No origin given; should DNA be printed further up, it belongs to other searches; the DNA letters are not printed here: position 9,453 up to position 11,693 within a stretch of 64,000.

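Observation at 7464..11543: Tandem thrS paralogs: a TGS-less ThrRS directly downstream of a full-length ThrRS, sharing a gene-conversion tract of about 330 bp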

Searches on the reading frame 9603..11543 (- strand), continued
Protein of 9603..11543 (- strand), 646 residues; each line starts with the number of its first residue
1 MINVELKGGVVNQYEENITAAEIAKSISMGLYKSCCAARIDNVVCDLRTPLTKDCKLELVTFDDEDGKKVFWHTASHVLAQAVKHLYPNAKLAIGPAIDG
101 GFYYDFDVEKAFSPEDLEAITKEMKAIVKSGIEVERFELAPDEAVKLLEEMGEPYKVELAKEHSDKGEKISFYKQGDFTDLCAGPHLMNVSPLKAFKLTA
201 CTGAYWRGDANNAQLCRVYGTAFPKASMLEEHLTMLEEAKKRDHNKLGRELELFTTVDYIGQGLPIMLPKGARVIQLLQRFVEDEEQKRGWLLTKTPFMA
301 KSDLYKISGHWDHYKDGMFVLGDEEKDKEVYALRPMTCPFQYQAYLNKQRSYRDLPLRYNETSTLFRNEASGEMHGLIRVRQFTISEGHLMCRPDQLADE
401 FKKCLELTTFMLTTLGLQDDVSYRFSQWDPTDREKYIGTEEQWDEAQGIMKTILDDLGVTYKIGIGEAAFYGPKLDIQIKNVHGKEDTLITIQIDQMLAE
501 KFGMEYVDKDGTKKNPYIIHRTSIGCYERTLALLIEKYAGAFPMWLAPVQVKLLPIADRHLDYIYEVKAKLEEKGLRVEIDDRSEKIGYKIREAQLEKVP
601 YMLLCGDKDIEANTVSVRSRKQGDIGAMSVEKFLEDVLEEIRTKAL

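Call 12: find_homologous_proteins(query=window:9603-11543:-, max_evalue=1e-50)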
Query window:9603-11543:- (646 aa): 8000 proteins with E <= 1e-50 among 8000 candidates; the best 120 are listed.
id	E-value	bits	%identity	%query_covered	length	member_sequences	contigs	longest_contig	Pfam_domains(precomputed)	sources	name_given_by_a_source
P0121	0.0e+0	1487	100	100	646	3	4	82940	PF03129.26,PF02824.28,PF00587.31,PF07973.20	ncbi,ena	-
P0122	0.0e+0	1342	88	100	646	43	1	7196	PF03129.26,PF02824.28,PF00587.31,PF07973.20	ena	-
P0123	0.0e+0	1323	88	100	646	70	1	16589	PF03129.26,PF02824.28,PF00587.31,PF07973.20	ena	-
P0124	0.0e+0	1260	83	100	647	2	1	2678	PF03129.26,PF02824.28,PF00587.31,PF07973.20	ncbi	-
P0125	0.0e+0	1256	84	100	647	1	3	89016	PF03129.26,PF02824.28,PF00587.31,PF07973.20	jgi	jgi:threonyl-tRNA synthetase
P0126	0.0e+0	1256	84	100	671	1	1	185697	PF03129.26,PF02824.28,PF00587.31,PF07973.20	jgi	jgi:threonyl-tRNA synthetase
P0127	0.0e+0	1255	83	100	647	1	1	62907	PF03129.26,PF02824.28,PF00587.31,PF07973.20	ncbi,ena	-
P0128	0.0e+0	1255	83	100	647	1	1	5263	PF03129.26,PF02824.28,PF00587.31,PF07973.20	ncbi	-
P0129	0.0e+0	1254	83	100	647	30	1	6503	PF03129.26,PF02824.28,PF00587.31,PF07973.20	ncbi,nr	ncbi:MAG: threonine--tRNA ligase [Oscillospiraceae bacterium]|nr:threonine--tRNA ligase [Oscillospir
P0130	0.0e+0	1254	83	100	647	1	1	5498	PF03129.26,PF02824.28,PF00587.31,PF07973.20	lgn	-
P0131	0.0e+0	1254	83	100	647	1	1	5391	PF03129.26,PF02824.28,PF00587.31,PF07973.20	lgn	-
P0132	0.0e+0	1254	83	100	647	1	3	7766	PF03129.26,PF02824.28,PF00587.31,PF07973.20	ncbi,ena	-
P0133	0.0e+0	1253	83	100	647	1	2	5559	PF03129.26,PF02824.28,PF00587.31,PF07973.20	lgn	-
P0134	0.0e+0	1253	82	100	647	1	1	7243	PF03129.26,PF02824.28,PF00587.31,PF07973.20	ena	-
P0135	0.0e+0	1253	83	100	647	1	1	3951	PF03129.26,PF02824.28,PF00587.31,PF07973.20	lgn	-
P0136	0.0e+0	1253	83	100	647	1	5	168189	PF03129.26,PF02824.28,PF00587.31,PF07973.20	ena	-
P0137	0.0e+0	1253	83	100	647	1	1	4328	PF03129.26,PF02824.28,PF00587.31,PF07973.20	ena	-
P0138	0.0e+0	1252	83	100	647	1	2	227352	PF03129.26,PF02824.28,PF00587.31,PF07973.20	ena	-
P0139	0.0e+0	1252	83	100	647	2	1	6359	PF03129.26,PF02824.28,PF00587.31,PF07973.20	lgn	-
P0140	0.0e+0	1252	83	100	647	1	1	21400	PF03129.26,PF02824.28,PF00587.31,PF07973.20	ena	-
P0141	0.0e+0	1252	84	100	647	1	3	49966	PF03129.26,PF02824.28,PF00587.31,PF07973.20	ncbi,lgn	-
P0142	0.0e+0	1252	83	100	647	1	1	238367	PF03129.26,PF02824.28,PF00587.31,PF07973.20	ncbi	-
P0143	0.0e+0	1252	83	100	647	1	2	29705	PF03129.26,PF02824.28,PF00587.31,PF07973.20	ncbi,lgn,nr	ncbi:MAG: threonine--tRNA ligase [Ruminococcus sp.]|nr:threonine--tRNA ligase [Ruminococcus sp.]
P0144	0.0e+0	1252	83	100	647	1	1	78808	PF03129.26,PF02824.28,PF00587.31,PF07973.20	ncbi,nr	ncbi:MAG: threonine--tRNA ligase [Ruminococcus sp.]|nr:threonine--tRNA ligase [Ruminococcus sp.]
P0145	0.0e+0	1252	83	100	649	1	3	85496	PF03129.26,PF02824.28,PF00587.31,PF07973.20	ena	-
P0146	0.0e+0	1252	83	100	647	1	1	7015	PF03129.26,PF02824.28,PF00587.31,PF07973.20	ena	-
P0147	0.0e+0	1252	83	100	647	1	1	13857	PF03129.26,PF02824.28,PF00587.31,PF07973.20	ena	-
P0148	0.0e+0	1251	83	100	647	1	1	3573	PF03129.26,PF02824.28,PF00587.31,PF07973.20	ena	-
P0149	0.0e+0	1251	83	100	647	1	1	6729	PF03129.26,PF02824.28,PF00587.31,PF07973.20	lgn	-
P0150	0.0e+0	1251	83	100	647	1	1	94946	PF03129.26,PF02824.28,PF00587.31,PF07973.20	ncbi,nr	ncbi:MAG: threonine--tRNA ligase [Ruminococcus sp.]|nr:threonine--tRNA ligase [Ruminococcus sp.]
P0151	0.0e+0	1251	83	100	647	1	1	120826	PF03129.26,PF02824.28,PF00587.31,PF07973.20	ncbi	-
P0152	0.0e+0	1251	83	100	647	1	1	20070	PF03129.26,PF02824.28,PF00587.31,PF07973.20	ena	-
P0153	0.0e+0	1251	83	100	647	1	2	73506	PF03129.26,PF02824.28,PF00587.31,PF07973.20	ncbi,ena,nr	ncbi:MAG: threonine--tRNA ligase [Ruminococcus sp.]|nr:threonine--tRNA ligase [Ruminococcus sp.]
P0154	0.0e+0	1250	83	100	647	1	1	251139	PF03129.26,PF02824.28,PF00587.31,PF07973.20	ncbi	-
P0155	0.0e+0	1250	83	100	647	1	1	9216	PF03129.26,PF02824.28,PF00587.31,PF07973.20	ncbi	-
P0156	0.0e+0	1250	82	100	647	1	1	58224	PF03129.26,PF02824.28,PF00587.31,PF07973.20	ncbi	ncbi:MAG: threonine--tRNA ligase [Acutalibacteraceae bacterium]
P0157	0.0e+0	1250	83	100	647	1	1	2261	PF03129.26,PF02824.28,PF00587.31,PF07973.20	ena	-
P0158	0.0e+0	1250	83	100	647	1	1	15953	PF03129.26,PF02824.28,PF00587.31,PF07973.20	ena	-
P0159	0.0e+0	1250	82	100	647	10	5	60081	PF03129.26,PF02824.28,PF00587.31,PF07973.20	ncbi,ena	-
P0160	0.0e+0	1250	83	100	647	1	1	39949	PF03129.26,PF02824.28,PF00587.31,PF07973.20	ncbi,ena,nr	ncbi:MAG: threonine--tRNA ligase [Ruminococcus sp.]|nr:threonine--tRNA ligase [Ruminococcus sp.]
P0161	0.0e+0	1250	82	100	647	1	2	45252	PF03129.26,PF02824.28,PF00587.31,PF07973.20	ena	-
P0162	0.0e+0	1250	82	100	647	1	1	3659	PF03129.26,PF02824.28,PF00587.31,PF07973.20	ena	-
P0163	0.0e+0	1249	83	100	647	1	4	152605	PF03129.26,PF02824.28,PF00587.31,PF07973.20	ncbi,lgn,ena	-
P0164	0.0e+0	1249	82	100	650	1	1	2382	PF03129.26,PF02824.28,PF00587.31,PF07973.20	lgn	-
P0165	0.0e+0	1249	82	100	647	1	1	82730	PF03129.26,PF02824.28,PF00587.31,PF07973.20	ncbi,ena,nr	ncbi:MAG: threonine--tRNA ligase [Ruminococcus sp.]|nr:threonine--tRNA ligase [Ruminococcus sp.]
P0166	0.0e+0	1249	83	100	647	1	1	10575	PF03129.26,PF02824.28,PF00587.31,PF07973.20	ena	-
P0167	0.0e+0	1249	82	100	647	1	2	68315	PF03129.26,PF02824.28,PF00587.31,PF07973.20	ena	-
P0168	0.0e+0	1249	82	100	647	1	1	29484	PF03129.26,PF02824.28,PF00587.31,PF07973.20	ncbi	-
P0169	0.0e+0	1249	83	100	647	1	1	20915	PF03129.26,PF02824.28,PF00587.31,PF07973.20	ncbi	-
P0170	0.0e+0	1249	82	100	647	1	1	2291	PF03129.26,PF02824.28,PF00587.31,PF07973.20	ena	-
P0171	0.0e+0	1249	83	100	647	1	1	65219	PF03129.26,PF02824.28,PF00587.31,PF07973.20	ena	-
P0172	0.0e+0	1249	82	100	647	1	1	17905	PF03129.26,PF02824.28,PF00587.31,PF07973.20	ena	-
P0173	0.0e+0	1249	83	100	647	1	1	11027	PF03129.26,PF02824.28,PF00587.31,PF07973.20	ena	-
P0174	0.0e+0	1248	83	100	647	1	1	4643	PF03129.26,PF02824.28,PF00587.31,PF07973.20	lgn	-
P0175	0.0e+0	1248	83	100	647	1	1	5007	PF03129.26,PF02824.28,PF00587.31,PF07973.20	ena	-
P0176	0.0e+0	1248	82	100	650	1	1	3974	PF03129.26,PF02824.28,PF00587.31,PF07973.20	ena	-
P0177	0.0e+0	1248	83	100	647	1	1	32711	PF03129.26,PF02824.28,PF00587.31,PF07973.20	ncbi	-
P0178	0.0e+0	1248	83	100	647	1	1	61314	PF03129.26,PF02824.28,PF00587.31,PF07973.20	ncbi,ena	-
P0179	0.0e+0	1248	83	100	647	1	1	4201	PF03129.26,PF02824.28,PF00587.31,PF07973.20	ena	-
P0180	0.0e+0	1248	82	100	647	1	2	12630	PF03129.26,PF02824.28,PF00587.31,PF07973.20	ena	-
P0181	0.0e+0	1248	83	100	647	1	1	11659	PF03129.26,PF02824.28,PF00587.31,PF07973.20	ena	-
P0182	0.0e+0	1248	83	100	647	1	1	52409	PF03129.26,PF02824.28,PF00587.31,PF07973.20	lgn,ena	-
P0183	0.0e+0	1248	83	100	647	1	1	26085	PF03129.26,PF02824.28,PF00587.31,PF07973.20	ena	-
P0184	0.0e+0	1248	82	100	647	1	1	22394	PF03129.26,PF02824.28,PF00587.31,PF07973.20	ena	-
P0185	0.0e+0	1247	83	100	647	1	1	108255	PF03129.26,PF02824.28,PF00587.31,PF07973.20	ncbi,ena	-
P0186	0.0e+0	1247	82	100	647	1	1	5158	PF03129.26,PF02824.28,PF00587.31,PF07973.20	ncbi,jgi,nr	ncbi:MAG: threonine--tRNA ligase [Ruminococcaceae bacterium]|nr:threonine--tRNA ligase [Oscillospira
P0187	0.0e+0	1247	83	100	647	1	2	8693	PF03129.26,PF02824.28,PF00587.31,PF07973.20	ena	-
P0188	0.0e+0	1247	83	100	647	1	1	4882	PF03129.26,PF02824.28,PF00587.31,PF07973.20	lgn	-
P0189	0.0e+0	1247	83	100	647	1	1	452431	PF03129.26,PF02824.28,PF00587.31,PF07973.20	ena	-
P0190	0.0e+0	1247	83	100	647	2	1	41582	PF03129.26,PF02824.28,PF00587.31,PF07973.20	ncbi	-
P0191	0.0e+0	1246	82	100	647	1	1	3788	PF03129.26,PF02824.28,PF00587.31,PF07973.20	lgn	-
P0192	0.0e+0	1246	83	100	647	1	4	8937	PF03129.26,PF02824.28,PF00587.31,PF07973.20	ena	-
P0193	0.0e+0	1246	83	100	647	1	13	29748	PF03129.26,PF02824.28,PF00587.31,PF07973.20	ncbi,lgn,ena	-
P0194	0.0e+0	1246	82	100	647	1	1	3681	PF03129.26,PF02824.28,PF00587.31,PF07973.20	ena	-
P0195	0.0e+0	1246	82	100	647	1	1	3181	PF03129.26,PF02824.28,PF00587.31,PF07973.20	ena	-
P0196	0.0e+0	1246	82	100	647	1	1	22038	PF03129.26,PF02824.28,PF00587.31,PF07973.20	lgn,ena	-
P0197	0.0e+0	1246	82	100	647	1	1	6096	PF03129.26,PF02824.28,PF00587.31,PF07973.20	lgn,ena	-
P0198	0.0e+0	1246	82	100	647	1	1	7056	PF03129.26,PF02824.28,PF00587.31,PF07973.20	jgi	-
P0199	0.0e+0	1246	81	100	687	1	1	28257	PF03129.26,PF02824.28,PF00587.31,PF07973.20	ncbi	-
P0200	0.0e+0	1246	82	100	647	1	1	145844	PF03129.26,PF02824.28,PF00587.31,PF07973.20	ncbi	-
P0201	0.0e+0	1246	83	100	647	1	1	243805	PF03129.26,PF02824.28,PF00587.31,PF07973.20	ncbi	-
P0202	0.0e+0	1246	83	100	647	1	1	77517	PF03129.26,PF02824.28,PF00587.31,PF07973.20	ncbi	-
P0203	0.0e+0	1245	82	100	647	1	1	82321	PF03129.26,PF02824.28,PF00587.31,PF07973.20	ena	-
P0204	0.0e+0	1245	82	100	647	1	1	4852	PF03129.26,PF02824.28,PF00587.31,PF07973.20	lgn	-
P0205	0.0e+0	1245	82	100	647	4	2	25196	PF03129.26,PF02824.28,PF00587.31,PF07973.20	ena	-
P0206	0.0e+0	1245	82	100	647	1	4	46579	PF03129.26,PF02824.28,PF00587.31,PF07973.20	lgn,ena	-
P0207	0.0e+0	1245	83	100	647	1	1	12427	PF03129.26,PF02824.28,PF00587.31,PF07973.20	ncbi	-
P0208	0.0e+0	1245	82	100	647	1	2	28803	PF03129.26,PF02824.28,PF00587.31,PF07973.20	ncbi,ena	-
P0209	0.0e+0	1245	82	100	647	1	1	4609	PF03129.26,PF02824.28,PF00587.31,PF07973.20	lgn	-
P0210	0.0e+0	1244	82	100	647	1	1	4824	PF03129.26,PF02824.28,PF00587.31,PF07973.20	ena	-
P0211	0.0e+0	1244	82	100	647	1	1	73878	PF03129.26,PF02824.28,PF00587.31,PF07973.20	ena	-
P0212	0.0e+0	1244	82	100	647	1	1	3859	PF03129.26,PF02824.28,PF00587.31,PF07973.20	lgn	-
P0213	0.0e+0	1244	83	100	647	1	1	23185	PF03129.26,PF02824.28,PF00587.31,PF07973.20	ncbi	-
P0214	0.0e+0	1244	82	100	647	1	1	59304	PF03129.26,PF02824.28,PF00587.31,PF07973.20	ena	-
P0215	0.0e+0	1244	82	100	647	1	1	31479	PF03129.26,PF02824.28,PF00587.31,PF07973.20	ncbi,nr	ncbi:MAG: threonine--tRNA ligase [Ruminococcus sp.]|nr:threonine--tRNA ligase [Ruminococcus sp.]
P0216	0.0e+0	1244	81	100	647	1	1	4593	PF03129.26,PF02824.28,PF00587.31,PF07973.20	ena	-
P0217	0.0e+0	1244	82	100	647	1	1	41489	PF03129.26,PF02824.28,PF00587.31,PF07973.20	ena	-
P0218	0.0e+0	1244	82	100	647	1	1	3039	PF03129.26,PF02824.28,PF00587.31,PF07973.20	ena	-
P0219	0.0e+0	1244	82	100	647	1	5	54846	PF03129.26,PF02824.28,PF00587.31,PF07973.20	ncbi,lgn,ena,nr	ncbi:MAG: threonine--tRNA ligase [Ruminococcus sp.]|nr:threonine--tRNA ligase [Ruminococcus sp.]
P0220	0.0e+0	1244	82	100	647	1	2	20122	PF03129.26,PF02824.28,PF00587.31,PF07973.20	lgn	-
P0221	0.0e+0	1244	82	100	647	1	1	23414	PF03129.26,PF02824.28,PF00587.31,PF07973.20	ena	-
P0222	0.0e+0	1244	82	100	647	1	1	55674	PF03129.26,PF02824.28,PF00587.31,PF07973.20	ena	-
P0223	0.0e+0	1244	81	100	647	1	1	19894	PF03129.26,PF02824.28,PF00587.31,PF07973.20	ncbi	-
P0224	0.0e+0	1243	82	100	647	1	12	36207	PF03129.26,PF02824.28,PF00587.31,PF07973.20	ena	-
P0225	0.0e+0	1243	83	100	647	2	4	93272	PF03129.26,PF02824.28,PF00587.31,PF07973.20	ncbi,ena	-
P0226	0.0e+0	1243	82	100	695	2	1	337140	PF03129.26,PF02824.28,PF00587.31,PF07973.20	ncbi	-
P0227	0.0e+0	1243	83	100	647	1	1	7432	PF03129.26,PF02824.28,PF00587.31,PF07973.20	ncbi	-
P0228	0.0e+0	1243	81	100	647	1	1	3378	PF03129.26,PF02824.28,PF00587.31,PF07973.20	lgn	-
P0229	0.0e+0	1243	81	100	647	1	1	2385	PF03129.26,PF02824.28,PF00587.31,PF07973.20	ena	-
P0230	0.0e+0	1243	82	100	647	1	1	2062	PF03129.26,PF02824.28,PF00587.31,PF07973.20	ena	-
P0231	0.0e+0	1243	82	100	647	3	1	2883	PF03129.26,PF02824.28,PF00587.31,PF07973.20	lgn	-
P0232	0.0e+0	1243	81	100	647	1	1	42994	PF03129.26,PF02824.28,PF00587.31,PF07973.20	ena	-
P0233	0.0e+0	1243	82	100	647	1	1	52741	PF03129.26,PF02824.28,PF00587.31,PF07973.20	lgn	-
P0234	0.0e+0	1242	82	100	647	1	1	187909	PF03129.26,PF02824.28,PF00587.31,PF07973.20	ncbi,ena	-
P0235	0.0e+0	1242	81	100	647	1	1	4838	PF03129.26,PF02824.28,PF00587.31,PF07973.20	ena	-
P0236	0.0e+0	1242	82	100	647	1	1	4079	PF03129.26,PF02824.28,PF00587.31,PF07973.20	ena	-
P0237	0.0e+0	1242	82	100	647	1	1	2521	PF03129.26,PF02824.28,PF00587.31,PF07973.20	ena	-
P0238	0.0e+0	1242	82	100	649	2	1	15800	PF03129.26,PF02824.28,PF00587.31,PF07973.20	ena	-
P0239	0.0e+0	1242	81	100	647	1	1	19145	PF03129.26,PF02824.28,PF00587.31,PF07973.20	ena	-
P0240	0.0e+0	1242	83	100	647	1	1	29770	PF03129.26,PF02824.28,PF00587.31,PF07973.20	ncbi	-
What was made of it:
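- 9603..11543 (-): thrS-L: full-length ThrRS (TGS, N2 editing, class II core, anticodon-binding domain), Ruminococcus/Staphylococcus-type core with a TISEGH motif. Orthologues at 82-88% identity are named Ruminococcus, Acutalibacteraceae or Oscillospiraceae (call 12).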

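Call 21: find_encoding_contigs(protein=P0123, flank=6000, max_places=3)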
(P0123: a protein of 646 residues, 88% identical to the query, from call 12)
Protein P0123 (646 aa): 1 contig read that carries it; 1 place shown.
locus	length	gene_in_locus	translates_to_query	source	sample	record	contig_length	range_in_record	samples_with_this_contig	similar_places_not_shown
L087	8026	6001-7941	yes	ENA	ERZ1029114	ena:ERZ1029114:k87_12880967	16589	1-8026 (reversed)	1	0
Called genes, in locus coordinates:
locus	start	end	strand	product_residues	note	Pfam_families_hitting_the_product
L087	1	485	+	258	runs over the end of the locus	PF00005:ABC_tran, PF13304:AAA_21 (weak)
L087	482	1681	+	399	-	PF12679:ABC2_membrane_2, PF12698:ABC2_membrane_3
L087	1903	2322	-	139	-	PF02559:CarD_TRCF_RID (weak)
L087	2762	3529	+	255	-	PF05116:S6PP (weak), PF08282:Hydrolase_3 (weak)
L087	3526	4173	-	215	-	-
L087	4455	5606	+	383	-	-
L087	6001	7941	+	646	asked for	PF02824:TGS (weak), PF07973:tRNA_SAD, PF00587:tRNA-synt_2b, PF03129:HGTP_anticodon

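Call 22: find_encoding_contigs(protein=P0122, flank=6000, max_places=3)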
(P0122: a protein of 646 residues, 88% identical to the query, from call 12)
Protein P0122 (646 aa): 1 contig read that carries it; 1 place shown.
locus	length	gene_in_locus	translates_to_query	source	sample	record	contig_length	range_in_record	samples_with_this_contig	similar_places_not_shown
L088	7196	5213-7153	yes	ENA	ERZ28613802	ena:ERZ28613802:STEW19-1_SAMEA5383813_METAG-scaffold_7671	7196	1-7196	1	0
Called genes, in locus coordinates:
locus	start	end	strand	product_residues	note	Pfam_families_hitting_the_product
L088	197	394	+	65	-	-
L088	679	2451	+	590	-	PF17297:PEPCK_N, PF00821:PEPCK_GTP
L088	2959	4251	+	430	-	PF01841:Transglut_core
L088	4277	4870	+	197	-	-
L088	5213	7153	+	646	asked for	PF02824:TGS (weak), PF07973:tRNA_SAD, PF00587:tRNA-synt_2b, PF03129:HGTP_anticodon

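Call 35: find_related_loci(query=window:9603-11543:-, collection=metagenome_contigs, flank=6000)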
Query window:9603-11543:- (646 aa) in metagenome_contigs; peptide patterns used: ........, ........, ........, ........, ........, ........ (x = any residue, [..] = any of these).
600 stretches matched a pattern (row limit reached: there are more); 575 encode a relative of the query (tblastn E <= 1e-3); the best 80 are kept; 80 distinct loci.
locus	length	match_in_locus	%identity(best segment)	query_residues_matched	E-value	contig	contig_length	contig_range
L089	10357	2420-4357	82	1-646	0e+0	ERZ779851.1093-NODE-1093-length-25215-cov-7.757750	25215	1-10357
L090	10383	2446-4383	82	1-646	0e+0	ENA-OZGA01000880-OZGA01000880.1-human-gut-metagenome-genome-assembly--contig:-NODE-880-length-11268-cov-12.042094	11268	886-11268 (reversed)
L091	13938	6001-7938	82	1-646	0e+0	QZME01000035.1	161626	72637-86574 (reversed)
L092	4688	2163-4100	82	1-646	0e+0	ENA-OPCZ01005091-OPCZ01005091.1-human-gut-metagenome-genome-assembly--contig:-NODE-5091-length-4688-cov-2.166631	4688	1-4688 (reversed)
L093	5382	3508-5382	83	1-625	0e+0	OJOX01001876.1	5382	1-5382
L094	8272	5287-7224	80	1-646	0e+0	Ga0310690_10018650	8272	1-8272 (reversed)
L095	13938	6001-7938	79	1-646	0e+0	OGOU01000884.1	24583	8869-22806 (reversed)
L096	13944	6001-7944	79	1-646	0e+0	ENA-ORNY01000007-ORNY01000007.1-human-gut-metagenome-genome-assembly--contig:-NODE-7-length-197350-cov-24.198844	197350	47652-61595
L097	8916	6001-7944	79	1-646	0e+0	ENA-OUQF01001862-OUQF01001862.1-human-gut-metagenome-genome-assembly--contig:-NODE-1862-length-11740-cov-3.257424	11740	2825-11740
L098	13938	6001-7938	78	1-646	0e+0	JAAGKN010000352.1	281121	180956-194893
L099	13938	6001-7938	78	1-646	0e+0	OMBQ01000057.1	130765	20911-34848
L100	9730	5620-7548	78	4-646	0e+0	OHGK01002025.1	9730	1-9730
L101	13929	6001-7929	77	4-646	0e+0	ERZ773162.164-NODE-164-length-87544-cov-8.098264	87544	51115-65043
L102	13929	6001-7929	76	4-646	0e+0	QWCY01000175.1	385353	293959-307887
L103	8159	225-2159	77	1-646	0e+0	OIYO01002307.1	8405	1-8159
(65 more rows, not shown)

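Call 68: find_encoding_contigs(protein=P0124, flank=3000, max_places=3)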
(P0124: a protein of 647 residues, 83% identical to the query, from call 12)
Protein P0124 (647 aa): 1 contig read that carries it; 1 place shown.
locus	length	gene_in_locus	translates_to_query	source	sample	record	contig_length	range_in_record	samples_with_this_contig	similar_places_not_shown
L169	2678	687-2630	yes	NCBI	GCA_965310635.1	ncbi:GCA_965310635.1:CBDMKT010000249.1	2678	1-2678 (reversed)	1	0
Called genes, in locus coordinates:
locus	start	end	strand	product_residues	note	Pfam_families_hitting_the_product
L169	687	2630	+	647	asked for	PF02824:TGS, PF07973:tRNA_SAD, PF00587:tRNA-synt_2b, PF03129:HGTP_anticodon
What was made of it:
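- Contigs of three close L orthologues end 43-85 bp after the L stop codon (calls 21, 22, 68), which shows that this repeat does disturb assemblies.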
